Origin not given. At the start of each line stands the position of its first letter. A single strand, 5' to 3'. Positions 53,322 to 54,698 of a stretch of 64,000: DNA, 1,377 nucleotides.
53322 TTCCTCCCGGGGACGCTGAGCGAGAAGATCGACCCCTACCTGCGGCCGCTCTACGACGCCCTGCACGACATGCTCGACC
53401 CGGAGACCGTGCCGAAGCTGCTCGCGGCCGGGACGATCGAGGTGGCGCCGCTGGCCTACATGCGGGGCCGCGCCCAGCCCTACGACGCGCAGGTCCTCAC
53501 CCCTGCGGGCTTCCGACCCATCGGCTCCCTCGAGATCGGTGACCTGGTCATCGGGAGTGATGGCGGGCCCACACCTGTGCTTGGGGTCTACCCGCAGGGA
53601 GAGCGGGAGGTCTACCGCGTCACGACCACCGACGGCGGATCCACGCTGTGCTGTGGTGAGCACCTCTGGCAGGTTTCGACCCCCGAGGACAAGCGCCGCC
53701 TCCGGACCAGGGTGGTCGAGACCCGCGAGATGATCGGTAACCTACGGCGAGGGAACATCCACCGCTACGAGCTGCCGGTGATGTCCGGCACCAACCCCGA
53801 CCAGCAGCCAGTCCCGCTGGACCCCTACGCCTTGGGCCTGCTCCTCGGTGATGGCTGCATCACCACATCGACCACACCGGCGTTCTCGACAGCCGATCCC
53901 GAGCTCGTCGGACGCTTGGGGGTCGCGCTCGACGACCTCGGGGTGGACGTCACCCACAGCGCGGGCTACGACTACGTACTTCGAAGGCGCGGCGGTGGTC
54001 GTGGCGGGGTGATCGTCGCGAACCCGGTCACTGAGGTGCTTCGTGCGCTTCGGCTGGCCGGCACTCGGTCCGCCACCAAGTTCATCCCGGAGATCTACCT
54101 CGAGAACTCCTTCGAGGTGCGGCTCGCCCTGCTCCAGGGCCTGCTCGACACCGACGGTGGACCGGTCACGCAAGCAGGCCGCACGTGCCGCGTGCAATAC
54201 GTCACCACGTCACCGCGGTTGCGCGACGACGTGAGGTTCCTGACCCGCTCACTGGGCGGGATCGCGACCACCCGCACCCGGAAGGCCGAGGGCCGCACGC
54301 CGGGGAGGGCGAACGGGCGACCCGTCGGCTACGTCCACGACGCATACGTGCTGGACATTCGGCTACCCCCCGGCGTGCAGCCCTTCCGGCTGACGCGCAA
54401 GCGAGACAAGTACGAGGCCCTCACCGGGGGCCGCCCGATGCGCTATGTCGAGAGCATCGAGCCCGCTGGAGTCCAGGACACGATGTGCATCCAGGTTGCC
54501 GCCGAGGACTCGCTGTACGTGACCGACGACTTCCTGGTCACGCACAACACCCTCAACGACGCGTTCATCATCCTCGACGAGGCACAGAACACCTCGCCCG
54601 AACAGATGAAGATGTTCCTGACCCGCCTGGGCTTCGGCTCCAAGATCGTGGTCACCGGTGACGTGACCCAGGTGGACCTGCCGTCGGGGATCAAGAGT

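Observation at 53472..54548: Class-3-type (Ala1, Trp-Cys-Thr) intein with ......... endonuclease inside the PhoH ATPase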

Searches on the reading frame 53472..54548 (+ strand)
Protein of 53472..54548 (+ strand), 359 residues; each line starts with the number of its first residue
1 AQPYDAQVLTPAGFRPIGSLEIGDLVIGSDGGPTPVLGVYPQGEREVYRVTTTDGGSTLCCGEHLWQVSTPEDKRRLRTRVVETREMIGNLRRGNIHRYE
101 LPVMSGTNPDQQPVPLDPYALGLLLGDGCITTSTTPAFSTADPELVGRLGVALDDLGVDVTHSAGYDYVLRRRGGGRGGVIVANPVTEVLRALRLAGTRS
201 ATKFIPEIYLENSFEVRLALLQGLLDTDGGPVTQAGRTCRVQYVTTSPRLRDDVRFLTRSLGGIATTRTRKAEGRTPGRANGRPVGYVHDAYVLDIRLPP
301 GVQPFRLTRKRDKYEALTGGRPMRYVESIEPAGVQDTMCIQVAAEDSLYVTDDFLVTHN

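Call 6: search_solved_structures(query=window:53472-54548:+, max_evalue=1, show_alignments=3)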
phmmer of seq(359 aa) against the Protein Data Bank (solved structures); distinct sequences matched with E-value up to 1: 13.
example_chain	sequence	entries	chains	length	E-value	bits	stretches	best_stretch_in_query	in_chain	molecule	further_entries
6riz_A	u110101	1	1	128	3.8e-12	49.1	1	6-72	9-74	gp41-1 intein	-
6qaz_A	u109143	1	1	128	4.6e-10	42.3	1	6-72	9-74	cyanophage-like gp41-1 intein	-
1dfa_A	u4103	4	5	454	8.6e-06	28.3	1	119-272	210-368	PI-SCEI ENDONUCLEASE | ENDONUCLEASE PI-SCEI | PI-SCEI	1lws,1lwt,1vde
1ef0_A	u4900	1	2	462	9.3e-06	28.1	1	119-272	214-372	PI-SCEI ENDONUCLEASE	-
1um2_A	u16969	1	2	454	9.5e-06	28.1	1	119-272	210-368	ENDONUCLEASE PI-SCEI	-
1jva_A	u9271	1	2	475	1.1e-05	27.9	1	119-272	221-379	VMA1-DERIVED HOMING ENDONUCLEASE X10SSS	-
9cop_A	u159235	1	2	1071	0.00011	24.6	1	119-272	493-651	V-type proton ATPase catalytic subunit A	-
6riy_A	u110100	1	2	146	0.0011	21.4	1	9-70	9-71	Replicative DNA helicase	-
6rix_A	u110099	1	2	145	0.0011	21.3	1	9-69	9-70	Replicative DNA helicase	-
6bs8_A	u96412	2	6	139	0.0012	21.2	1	4-68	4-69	Replicative DNA helicase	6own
6mx6_A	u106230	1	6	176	0.19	14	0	19-65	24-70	Pre-mRNA-processing-splicing factor 8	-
6owu_A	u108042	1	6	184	0.22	13.7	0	19-65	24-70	PRP8 protein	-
4oz6_A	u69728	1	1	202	0.81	11.9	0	315-359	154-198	Mxe gyrA intein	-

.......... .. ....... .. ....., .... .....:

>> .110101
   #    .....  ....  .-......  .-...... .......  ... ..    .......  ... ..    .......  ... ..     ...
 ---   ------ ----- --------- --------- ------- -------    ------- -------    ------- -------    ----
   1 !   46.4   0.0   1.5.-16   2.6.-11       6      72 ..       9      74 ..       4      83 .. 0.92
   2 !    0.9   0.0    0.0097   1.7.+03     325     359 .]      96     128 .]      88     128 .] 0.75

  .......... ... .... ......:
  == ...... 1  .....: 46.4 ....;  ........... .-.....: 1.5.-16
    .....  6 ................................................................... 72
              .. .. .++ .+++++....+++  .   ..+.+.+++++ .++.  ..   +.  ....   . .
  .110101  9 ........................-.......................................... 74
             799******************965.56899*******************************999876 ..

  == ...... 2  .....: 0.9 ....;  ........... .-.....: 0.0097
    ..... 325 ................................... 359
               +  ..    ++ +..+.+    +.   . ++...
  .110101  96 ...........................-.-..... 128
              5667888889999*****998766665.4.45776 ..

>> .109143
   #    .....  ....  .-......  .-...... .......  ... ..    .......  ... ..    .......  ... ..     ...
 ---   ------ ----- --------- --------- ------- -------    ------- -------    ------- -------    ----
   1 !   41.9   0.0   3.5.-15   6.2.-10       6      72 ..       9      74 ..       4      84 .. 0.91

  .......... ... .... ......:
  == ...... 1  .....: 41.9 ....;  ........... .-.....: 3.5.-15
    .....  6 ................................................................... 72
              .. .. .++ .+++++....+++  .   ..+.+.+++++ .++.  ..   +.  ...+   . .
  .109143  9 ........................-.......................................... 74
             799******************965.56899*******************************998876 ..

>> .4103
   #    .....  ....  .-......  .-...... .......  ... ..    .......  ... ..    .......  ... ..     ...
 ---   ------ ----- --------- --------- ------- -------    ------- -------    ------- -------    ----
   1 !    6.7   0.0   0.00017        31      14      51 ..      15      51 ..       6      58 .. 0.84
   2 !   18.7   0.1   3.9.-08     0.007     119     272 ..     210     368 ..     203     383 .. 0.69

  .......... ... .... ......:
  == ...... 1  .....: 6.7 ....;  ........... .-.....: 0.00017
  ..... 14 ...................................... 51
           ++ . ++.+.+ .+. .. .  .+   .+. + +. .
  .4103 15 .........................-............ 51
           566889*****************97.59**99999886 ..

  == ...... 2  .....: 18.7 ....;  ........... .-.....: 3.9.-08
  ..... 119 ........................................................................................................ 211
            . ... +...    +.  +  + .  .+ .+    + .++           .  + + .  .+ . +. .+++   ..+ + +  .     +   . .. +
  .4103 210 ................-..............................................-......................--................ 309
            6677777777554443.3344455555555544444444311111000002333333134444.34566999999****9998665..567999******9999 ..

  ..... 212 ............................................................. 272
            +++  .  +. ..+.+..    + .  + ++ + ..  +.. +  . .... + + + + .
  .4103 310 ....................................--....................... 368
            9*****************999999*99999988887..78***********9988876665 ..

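Call 14: find_homologous_proteins(query=window:53472-54548:+, max_evalue=0.00001)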
Query seq(359 aa) (359 aa): 1285 proteins with E <= 0.00001 among 8000 candidates; the best 120 are listed.
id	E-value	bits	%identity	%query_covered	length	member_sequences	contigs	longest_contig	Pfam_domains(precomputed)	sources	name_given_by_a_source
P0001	1.9e-175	601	82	90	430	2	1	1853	PF14528.12,PF02562.23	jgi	jgi:phosphate starvation-inducible PhoH-like protein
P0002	5.2e-166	570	72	100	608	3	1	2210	PF13604.13,PF13245.13,PF14528.12,PF02562.23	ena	-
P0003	6.6e-161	553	71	100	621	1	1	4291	PF13604.13,PF13245.13,PF14528.12,PF02562.23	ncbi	ncbi:MAG: PhoH family protein, partial [Kineosporiaceae bacterium]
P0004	9.8e-159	546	69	100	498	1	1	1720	PF14528.12,PF02562.23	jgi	jgi:phosphate starvation-inducible PhoH-like protein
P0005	3.7e-158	544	69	100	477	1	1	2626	PF14528.12,PF02562.23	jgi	jgi:phosphate starvation-inducible PhoH-like protein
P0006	5.6e-158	544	70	100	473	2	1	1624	PF14528.12,PF02562.23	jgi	jgi:phosphate starvation-inducible PhoH-like protein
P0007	9.7e-158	543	69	100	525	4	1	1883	PF14528.12,PF02562.23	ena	-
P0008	3.8e-157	541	70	100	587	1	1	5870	PF13604.13,PF13245.13,PF14528.12,PF02562.23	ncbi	ncbi:MAG: PhoH family protein, partial [Actinomycetota bacterium]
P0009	8.2e-157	540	68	100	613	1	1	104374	PF14528.12,PF02562.23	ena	-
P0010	5.3e-156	537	68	100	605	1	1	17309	PF13604.13,PF13245.13,PF14528.12,PF02562.23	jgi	jgi:phosphate starvation-inducible protein PhoH and related proteins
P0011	1.1e-155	536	69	100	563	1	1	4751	PF14528.12,PF02562.23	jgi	jgi:phosphate starvation-inducible PhoH-like protein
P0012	1.5e-155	536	68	99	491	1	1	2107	PF14528.12,PF02562.23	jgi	-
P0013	5.0e-155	534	69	100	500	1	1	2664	PF14528.12,PF02562.23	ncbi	ncbi:MAG: PhoH family protein, partial [Planctomycetaceae bacterium]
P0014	9.8e-155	533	68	100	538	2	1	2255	PF14528.12,PF02562.23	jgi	jgi:phosphate starvation-inducible PhoH-like protein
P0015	1.6e-154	532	68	100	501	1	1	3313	PF14528.12,PF02562.23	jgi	jgi:phosphate starvation-inducible PhoH-like protein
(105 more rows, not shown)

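Call 17: search_dna_similar(query=window:53472-54548:+, collection=phages, mode=protein, max_evalue=0.001, max_rows=30)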
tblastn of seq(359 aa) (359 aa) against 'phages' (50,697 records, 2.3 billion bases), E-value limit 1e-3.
Records with a match: 692; places in all: 751; records where one place covers at least 80% of the query: 628.
Best place of each record, by identity: <60% 692.
By first word of the organism name: Mycobacterium 299; Vibrio 67; Stx2a-converting 49; Salmonella 41; Klebsiella 28; Escherichia 24; Pseudomonas 23; Aeromonas 21; Gordonia 15; Enterococcus 14; and 44 more.
By host as written in the record: Mycobacterium smegmatis mc2 155 229; - 116; Mycobacterium smegmatis mc#155 34; Klebsiella pneumoniae 22; Gordonia terrae 3612 11; Mycobacterium smegmatis mc2155 11; Salmonella sp. 10; Pseudomonas aeruginosa 10; and 138 more.
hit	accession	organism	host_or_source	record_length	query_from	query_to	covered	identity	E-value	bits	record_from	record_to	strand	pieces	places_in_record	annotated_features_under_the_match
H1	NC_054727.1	Mycobacterium phage Phrappuccino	Mycobacterium smegmatis mc#155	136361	1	359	100%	41.0%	1e-55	201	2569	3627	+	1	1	2: DarB-like antirestriction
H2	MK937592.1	Mycobacterium phage Phrappuccino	Mycobacterium smegmatis mc#155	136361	1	359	100%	41.0%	1e-55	201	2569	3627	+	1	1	2: terminase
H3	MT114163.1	Mycobacterium phage Settecandela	Mycobacterium smegmatis mc#155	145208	1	359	100%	41.0%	1e-55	201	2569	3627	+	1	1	2: terminase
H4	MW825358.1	Xanthomonas phage vB_XciM_LucasX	Xanthomonas citri 306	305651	1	359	100%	40.8%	8e-54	196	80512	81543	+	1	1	replicative DNA helicase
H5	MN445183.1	Salmonella phage vB_SalM_SA002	Salmonella enterica subsp. enterica ...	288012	1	359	100%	36.7%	5e-53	194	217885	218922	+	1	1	putative RAD2/SF2 helicase 2 | putative RAD2/SF2 helicase 1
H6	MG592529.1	Vibrio phage 1.161.O._10N.261.48.C5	Vibrio lentus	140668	1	359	100%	36.3%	2e-49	184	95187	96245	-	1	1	hedgehog/hint domain protein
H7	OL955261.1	Erythrobacter phage vB_EliS-L02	Erythrobacter sp.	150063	2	359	100%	36.3%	1e-30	128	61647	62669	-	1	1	RNA polymerase-associated protein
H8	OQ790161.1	Xanthomonas phage RTH11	Xanthomonas sp.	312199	5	359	99%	36.5%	2e-45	172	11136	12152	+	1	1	putative DNA helicase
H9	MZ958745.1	Mycobacterium phage Pinkcreek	Mycobacterium smegmatis ATCC 607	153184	1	359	100%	36.1%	2e-45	172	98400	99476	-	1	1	172: DNA helicase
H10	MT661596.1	Proteus phage 10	Proteus mirabilis 3b10_21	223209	2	359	100%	35.6%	6e-50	185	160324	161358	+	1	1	helicase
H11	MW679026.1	Eggerthella phage LE2-3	Eggerthella lenta DSM 2243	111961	1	359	100%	35.3%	1e-44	169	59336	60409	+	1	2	PhoH family protein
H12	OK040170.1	Serratia phage BUCT660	Serratia marcescens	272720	1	359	100%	35.2%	4e-40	156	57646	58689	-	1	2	helicase superfamily 1/2/ATP-binding domain-containing protein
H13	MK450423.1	Mycobacterium phage Stubby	Mycobacterium smegmatis mc2 155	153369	1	359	100%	35.2%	3e-45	171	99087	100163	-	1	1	173: DNA helicase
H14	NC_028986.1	Mycobacterium phage Alice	Mycobacterium smegmatis mc2 155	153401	1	359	100%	35.2%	3e-45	171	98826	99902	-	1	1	175: DarB-like antirestriction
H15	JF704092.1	Mycobacterium phage Alice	Mycobacterium smegmatis mc2 155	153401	1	359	100%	35.2%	3e-45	171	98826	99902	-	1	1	175: DNA helicase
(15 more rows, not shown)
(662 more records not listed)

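Call 26: get_annotated_region(hit=H11, flank=2500)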
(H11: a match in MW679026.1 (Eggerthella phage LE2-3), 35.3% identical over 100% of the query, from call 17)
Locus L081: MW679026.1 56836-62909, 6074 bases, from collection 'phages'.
description: Eggerthella phage LE2-3, complete genome.
organism: Eggerthella phage LE2-3 (NCBI taxid 2853267)
taxonomy: Viruses; Duplodnaviria; Heunggongvirae; Uroviricota; Caudoviricetes
host: Eggerthella lenta DSM 2243; source: activate sludge; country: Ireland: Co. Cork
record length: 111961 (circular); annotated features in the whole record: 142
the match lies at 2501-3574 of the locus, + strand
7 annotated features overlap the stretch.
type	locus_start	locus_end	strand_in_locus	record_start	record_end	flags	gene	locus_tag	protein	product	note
CDS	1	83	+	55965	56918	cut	-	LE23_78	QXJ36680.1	major capsid protein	-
CDS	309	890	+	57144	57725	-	-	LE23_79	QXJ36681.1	hypothetical protein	-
CDS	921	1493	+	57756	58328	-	-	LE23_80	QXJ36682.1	hypothetical protein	-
CDS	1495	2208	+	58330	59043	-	-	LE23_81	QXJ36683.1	hypothetical protein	-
CDS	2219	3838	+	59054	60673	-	-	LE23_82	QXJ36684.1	PhoH family protein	-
CDS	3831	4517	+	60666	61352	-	-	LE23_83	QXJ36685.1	hypothetical protein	-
CDS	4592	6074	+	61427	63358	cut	-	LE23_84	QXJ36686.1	tail sheath protein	-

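Call 40: get_annotated_region(hit=H14, flank=1500)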
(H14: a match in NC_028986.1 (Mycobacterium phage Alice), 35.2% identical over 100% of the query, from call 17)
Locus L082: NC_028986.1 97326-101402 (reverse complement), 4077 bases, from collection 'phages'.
description: Mycobacterium phage Alice, complete sequence.
organism: Mycobacterium phage Alice (NCBI taxid 1034128)
taxonomy: Viruses; Duplodnaviria; Heunggongvirae; Uroviricota; Caudoviricetes; Ceeclamvirinae; Bixzunavirus; Bixzunavirus alice
host: Mycobacterium smegmatis mc2 155; source: soil; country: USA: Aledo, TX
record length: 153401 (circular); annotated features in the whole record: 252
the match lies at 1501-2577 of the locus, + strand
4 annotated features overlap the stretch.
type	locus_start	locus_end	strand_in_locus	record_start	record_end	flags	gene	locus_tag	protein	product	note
CDS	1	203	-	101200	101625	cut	177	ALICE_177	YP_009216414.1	hypothetical protein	gp177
CDS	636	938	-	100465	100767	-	176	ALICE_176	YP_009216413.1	hypothetical protein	gp176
CDS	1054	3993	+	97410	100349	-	175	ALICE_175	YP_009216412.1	DarB-like antirestriction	gp175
CDS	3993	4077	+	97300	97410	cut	174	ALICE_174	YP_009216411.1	hypothetical protein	gp174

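Call 41: get_annotated_region(hit=H1, flank=1500)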
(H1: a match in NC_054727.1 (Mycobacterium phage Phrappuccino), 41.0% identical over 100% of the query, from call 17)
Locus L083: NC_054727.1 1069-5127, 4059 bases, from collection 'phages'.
description: Mycobacterium phage Phrappuccino, complete genome.
organism: Mycobacterium phage Phrappuccino (NCBI taxid 2591223)
taxonomy: Viruses; Duplodnaviria; Heunggongvirae; Uroviricota; Caudoviricetes; Phrappuccinovirus; Phreappuccinovirus Phrappuccino
host: Mycobacterium smegmatis mc#155; source: soil; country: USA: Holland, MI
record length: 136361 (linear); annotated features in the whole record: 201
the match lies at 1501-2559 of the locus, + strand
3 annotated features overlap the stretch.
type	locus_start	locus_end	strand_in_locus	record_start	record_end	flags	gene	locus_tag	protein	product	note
CDS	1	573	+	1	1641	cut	1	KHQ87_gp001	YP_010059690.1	endolysin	-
CDS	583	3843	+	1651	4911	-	2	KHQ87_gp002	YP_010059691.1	DarB-like antirestriction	-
CDS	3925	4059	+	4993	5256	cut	3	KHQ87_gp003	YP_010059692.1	hypothetical protein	gp3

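Call 49: search_protein_families(library=pfam, proteins=[L081:2219-3835:+, L082:1054-3990:+, L083:583-3840:+], max_evalue=0.001)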
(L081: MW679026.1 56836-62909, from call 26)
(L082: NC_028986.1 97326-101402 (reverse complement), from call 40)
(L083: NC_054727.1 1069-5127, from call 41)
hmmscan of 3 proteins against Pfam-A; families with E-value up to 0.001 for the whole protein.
L081:2219-3835:+ (539 aa): 1 family
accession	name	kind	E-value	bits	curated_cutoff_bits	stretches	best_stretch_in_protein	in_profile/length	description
PF14528.11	LAGLIDADG_3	-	6.8e-07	29.9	22.5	1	319-375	5-62/82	LAGLIDADG-like domain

L082:1054-3990:+ (979 aa): 3 families
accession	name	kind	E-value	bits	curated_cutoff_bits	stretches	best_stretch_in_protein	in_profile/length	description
PF00271.37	Helicase_C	-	6e-12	46.2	23.5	1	805-914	2-109/110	Helicase conserved C-terminal domain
PF14528.11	LAGLIDADG_3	-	2.4e-05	24.9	22.5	1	371-417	4-52/82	LAGLIDADG-like domain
PF04851.21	ResIII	-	0.00024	21.5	22.5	0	567-631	96-162/164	Type III restriction enzyme, res subunit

L083:583-3840:+ (1086 aa): 2 families
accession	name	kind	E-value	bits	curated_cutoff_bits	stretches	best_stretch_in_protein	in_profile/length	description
PF14528.11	LAGLIDADG_3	-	6.9e-05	23.5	22.5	0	522-577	2-59/82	LAGLIDADG-like domain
PF05203.21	Hom_end_hint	-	0.00013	22.5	32.1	1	312-399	6-88/228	Hom_end-associated Hint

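Call 53: find_related_loci(query=window:53472-54548:+, collection=viral_contigs, flank=4000)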
Query window:53472-54548:+ (359 aa) in viral_contigs; peptide patterns used: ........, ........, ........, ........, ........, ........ (x = any residue, [..] = any of these).
93 stretches matched a pattern; 91 encode a relative of the query (tblastn E <= 1e-3); the best 80 are kept; 80 distinct loci.
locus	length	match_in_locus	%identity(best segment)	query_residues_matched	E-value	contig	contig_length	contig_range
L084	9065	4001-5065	40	1-359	8e-79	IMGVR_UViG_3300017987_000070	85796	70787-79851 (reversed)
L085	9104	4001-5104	41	1-359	8e-71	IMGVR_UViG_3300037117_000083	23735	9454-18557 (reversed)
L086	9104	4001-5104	37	1-359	1e-70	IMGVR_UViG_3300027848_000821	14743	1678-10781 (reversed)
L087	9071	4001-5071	35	1-359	5e-66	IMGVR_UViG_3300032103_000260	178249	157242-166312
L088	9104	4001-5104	37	1-359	5e-65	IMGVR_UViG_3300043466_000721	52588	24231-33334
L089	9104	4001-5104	37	1-359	5e-65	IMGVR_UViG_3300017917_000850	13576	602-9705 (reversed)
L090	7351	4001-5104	37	1-359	7e-64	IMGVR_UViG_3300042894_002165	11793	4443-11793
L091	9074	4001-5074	34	8-359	1e-62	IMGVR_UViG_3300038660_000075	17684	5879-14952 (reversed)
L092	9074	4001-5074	34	8-359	8e-62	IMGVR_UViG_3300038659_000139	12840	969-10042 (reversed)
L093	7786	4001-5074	34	8-359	2e-61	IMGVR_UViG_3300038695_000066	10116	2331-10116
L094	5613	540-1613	34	8-359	3e-61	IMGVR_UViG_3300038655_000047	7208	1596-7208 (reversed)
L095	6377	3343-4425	34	9-359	3e-61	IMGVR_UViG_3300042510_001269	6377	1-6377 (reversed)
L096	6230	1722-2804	34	9-359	3e-61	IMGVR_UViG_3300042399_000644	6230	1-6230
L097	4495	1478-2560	35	10-359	5e-61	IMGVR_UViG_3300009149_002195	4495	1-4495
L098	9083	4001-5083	34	9-359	3e-61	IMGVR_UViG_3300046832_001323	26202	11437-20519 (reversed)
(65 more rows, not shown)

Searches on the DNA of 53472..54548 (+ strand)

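Call 60: search_dna_similar(query=L082:1501-2577:+, collection=phages, mode=near, max_rows=60, rows=spread)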
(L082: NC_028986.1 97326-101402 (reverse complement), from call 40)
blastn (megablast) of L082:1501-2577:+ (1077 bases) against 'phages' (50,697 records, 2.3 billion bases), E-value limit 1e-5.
Records with a match: 11; places in all: 11; records where one place covers at least 80% of the query: 11.
Best place of each record, by identity: >=99% 11.
By first word of the organism name: Mycobacterium 11.
By host as written in the record: Mycobacterium smegmatis mc2 155 10; Mycobacterium smegmatis ATCC 607 1.
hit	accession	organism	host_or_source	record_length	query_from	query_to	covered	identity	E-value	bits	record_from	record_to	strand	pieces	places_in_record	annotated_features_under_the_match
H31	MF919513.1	Mycobacterium phage Koguma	Mycobacterium smegmatis mc2 155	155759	1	1077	100%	100.0%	0e+0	1989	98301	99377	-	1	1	DNA helicase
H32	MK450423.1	Mycobacterium phage Stubby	Mycobacterium smegmatis mc2 155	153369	1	1077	100%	100.0%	0e+0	1989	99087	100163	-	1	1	173: DNA helicase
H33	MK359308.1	Mycobacterium phage Shaqnato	Mycobacterium smegmatis mc2 155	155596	1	1077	100%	100.0%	0e+0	1989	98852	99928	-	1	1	180: DNA helicase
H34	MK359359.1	Mycobacterium phage Colt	Mycobacterium smegmatis mc2 155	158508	1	1077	100%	100.0%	0e+0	1989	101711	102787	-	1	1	179: DNA helicase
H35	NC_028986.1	Mycobacterium phage Alice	Mycobacterium smegmatis mc2 155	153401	1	1077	100%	100.0%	0e+0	1989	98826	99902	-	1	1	175: DarB-like antirestriction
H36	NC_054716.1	Mycobacterium phage Cane17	Mycobacterium smegmatis mc2 155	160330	1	1077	100%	100.0%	0e+0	1989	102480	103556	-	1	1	179: DarB-like antirestriction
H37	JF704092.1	Mycobacterium phage Alice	Mycobacterium smegmatis mc2 155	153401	1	1077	100%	100.0%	0e+0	1989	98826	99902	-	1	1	175: DNA helicase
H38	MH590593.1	Mycobacterium phage Rabinovish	Mycobacterium smegmatis mc2 155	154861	1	1077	100%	100.0%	0e+0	1989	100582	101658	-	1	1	182: DNA helicase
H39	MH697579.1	Mycobacterium phage Cane17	Mycobacterium smegmatis mc2 155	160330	1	1077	100%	100.0%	0e+0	1989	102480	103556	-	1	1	179: DNA helicase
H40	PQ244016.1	Mycobacterium phage Blubba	Mycobacterium smegmatis mc2 155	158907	1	1077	100%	100.0%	0e+0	1989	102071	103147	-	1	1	177: DNA helicase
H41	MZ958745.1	Mycobacterium phage Pinkcreek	Mycobacterium smegmatis ATCC 607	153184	1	1077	100%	99.9%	0e+0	1984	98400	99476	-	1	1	172: DNA helicase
